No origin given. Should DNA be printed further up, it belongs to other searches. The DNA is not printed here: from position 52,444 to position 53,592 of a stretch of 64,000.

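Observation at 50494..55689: LlaI-like five-gene restriction system: McrBC-type motor paired with its own double m6A methylase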

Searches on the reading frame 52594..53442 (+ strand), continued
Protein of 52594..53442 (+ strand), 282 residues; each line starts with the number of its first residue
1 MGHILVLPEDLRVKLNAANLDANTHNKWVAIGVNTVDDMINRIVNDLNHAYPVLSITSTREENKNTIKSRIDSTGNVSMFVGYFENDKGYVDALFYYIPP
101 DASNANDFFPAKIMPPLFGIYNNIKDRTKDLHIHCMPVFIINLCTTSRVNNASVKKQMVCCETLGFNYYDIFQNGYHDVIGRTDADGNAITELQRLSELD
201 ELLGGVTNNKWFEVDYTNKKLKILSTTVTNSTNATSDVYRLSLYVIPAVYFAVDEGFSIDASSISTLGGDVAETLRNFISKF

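Call 46: search_protein_families(library=pfam, proteins=[P0221, P0228, P0229, P0231, P0235, P0237, P0240, P0241, P0246, P0208], max_evalue=0.001)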
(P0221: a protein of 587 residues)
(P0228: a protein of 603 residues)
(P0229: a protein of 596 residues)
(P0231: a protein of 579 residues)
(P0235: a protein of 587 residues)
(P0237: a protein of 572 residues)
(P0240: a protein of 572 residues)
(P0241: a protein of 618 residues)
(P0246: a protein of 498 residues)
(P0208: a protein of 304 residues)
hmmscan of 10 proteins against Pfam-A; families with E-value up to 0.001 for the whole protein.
P0221 (587 aa): 2 families
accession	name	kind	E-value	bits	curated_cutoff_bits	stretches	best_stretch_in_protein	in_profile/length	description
PF07728.20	AAA_5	-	1e-08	35.7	22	1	278-446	3-139/139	AAA domain (dynein-related subfamily)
PF13401.12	AAA_22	-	0.00037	21.2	27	0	279-369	10-95/130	AAA domain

P0228 (603 aa): 2 families
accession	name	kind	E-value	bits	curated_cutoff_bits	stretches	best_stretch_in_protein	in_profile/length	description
PF07728.20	AAA_5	-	1.4e-07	32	22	1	282-441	1-138/139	AAA domain (dynein-related subfamily)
PF07726.17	AAA_3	-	0.00015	22.1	27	1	283-351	2-68/131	ATPase family associated with various cellular activities (AAA)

P0229 (596 aa): 2 families
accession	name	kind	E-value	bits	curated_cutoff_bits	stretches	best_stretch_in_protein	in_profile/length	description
PF07728.20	AAA_5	-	3.4e-10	40.5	22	1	292-449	5-139/139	AAA domain (dynein-related subfamily)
PF13401.12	AAA_22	-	0.00041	21.1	27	0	288-376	7-95/130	AAA domain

P0231 (579 aa): 2 families
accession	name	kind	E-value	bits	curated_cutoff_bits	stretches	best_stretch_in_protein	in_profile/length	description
PF07728.20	AAA_5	-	4.1e-07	30.5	22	1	282-448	3-139/139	AAA domain (dynein-related subfamily)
PF13401.12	AAA_22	-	5e-05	24.1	27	1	283-371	10-95/130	AAA domain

P0235 (587 aa): 1 family
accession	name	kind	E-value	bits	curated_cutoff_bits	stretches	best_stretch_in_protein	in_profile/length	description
PF07728.20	AAA_5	-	6.7e-08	33.1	22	1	278-453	2-139/139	AAA domain (dynein-related subfamily)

P0237 (572 aa): 2 families
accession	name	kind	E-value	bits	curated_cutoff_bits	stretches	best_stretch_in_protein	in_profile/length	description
PF07728.20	AAA_5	-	2.6e-09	37.7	22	1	282-442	5-139/139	AAA domain (dynein-related subfamily)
PF07726.17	AAA_3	-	4.5e-05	23.8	27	0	283-342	6-62/131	ATPase family associated with various cellular activities (AAA)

P0240 (572 aa): 2 families
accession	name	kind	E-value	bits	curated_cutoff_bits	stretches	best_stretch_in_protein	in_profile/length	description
PF07728.20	AAA_5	-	1.2e-09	38.8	22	1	271-434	6-139/139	AAA domain (dynein-related subfamily)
PF13401.12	AAA_22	-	2.7e-05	24.9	27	1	270-355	11-93/130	AAA domain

P0241 (618 aa): 1 family
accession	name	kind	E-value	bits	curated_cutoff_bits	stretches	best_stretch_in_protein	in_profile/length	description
PF07728.20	AAA_5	-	1.1e-08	35.6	22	1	300-468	6-139/139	AAA domain (dynein-related subfamily)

P0246 (498 aa): 1 family
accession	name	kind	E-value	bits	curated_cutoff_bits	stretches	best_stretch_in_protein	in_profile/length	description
PF07728.20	AAA_5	-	1e-07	32.5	22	1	179-354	2-139/139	AAA domain (dynein-related subfamily)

P0208 (304 aa): 0 families

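Call 62: find_related_loci(query=A1, collection=genome_contigs, flank=6000)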
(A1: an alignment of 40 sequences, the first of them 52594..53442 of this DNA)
Query A1 (282 aa) in genome_contigs; peptide patterns used: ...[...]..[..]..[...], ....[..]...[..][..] (x = any residue, [..] = any of these).
66 stretches matched a pattern; 7 encode a relative of the query (tblastn E <= 1e-3); 7 distinct loci.
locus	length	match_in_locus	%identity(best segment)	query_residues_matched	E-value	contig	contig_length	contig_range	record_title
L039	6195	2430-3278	71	1-282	1e-138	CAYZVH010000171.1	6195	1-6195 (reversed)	MAG TPA_asm: uncultured Bacteroides sp. isolate binchicken_co323_390 genome assembly, contig: NODE_14744_length_6195_cov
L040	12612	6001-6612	81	1-204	5e-114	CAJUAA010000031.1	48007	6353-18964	MAG TPA_asm: uncultured Lachnospiraceae bacterium isolate MGBC121754 genome assembly, contig: MGBC121754.31, whole genom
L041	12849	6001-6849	47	1-282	2e-87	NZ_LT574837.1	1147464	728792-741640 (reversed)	Bariatricus massiliensis strain AT12, whole genome shotgun sequence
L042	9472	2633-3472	50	1-282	5e-84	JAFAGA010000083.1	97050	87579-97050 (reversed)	MAG: Bacillota bacterium isolate OH_SBlB_196 k127_870730, whole genome shotgun sequence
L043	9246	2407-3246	48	1-282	9e-83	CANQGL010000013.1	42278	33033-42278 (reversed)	MAG: uncultured Lachnospiraceae bacterium isolate Lapin-028__bin15 genome assembly, contig: Lapin-028__NODE_918_length_4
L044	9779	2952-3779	50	1-278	2e-81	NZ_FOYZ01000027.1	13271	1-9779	Anaeromicropila populeti strain 743A, whole genome shotgun sequence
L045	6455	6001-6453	48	1-151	9e-45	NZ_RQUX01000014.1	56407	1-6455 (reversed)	Veillonella ratti strain ATCC 17746 contig_0014, whole genome shotgun sequence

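Call 74: search_solved_structures(query=A1, max_evalue=1)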
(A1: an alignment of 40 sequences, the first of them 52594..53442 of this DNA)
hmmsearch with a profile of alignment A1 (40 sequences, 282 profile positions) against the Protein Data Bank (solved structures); distinct sequences matched with E-value up to 1: 0.
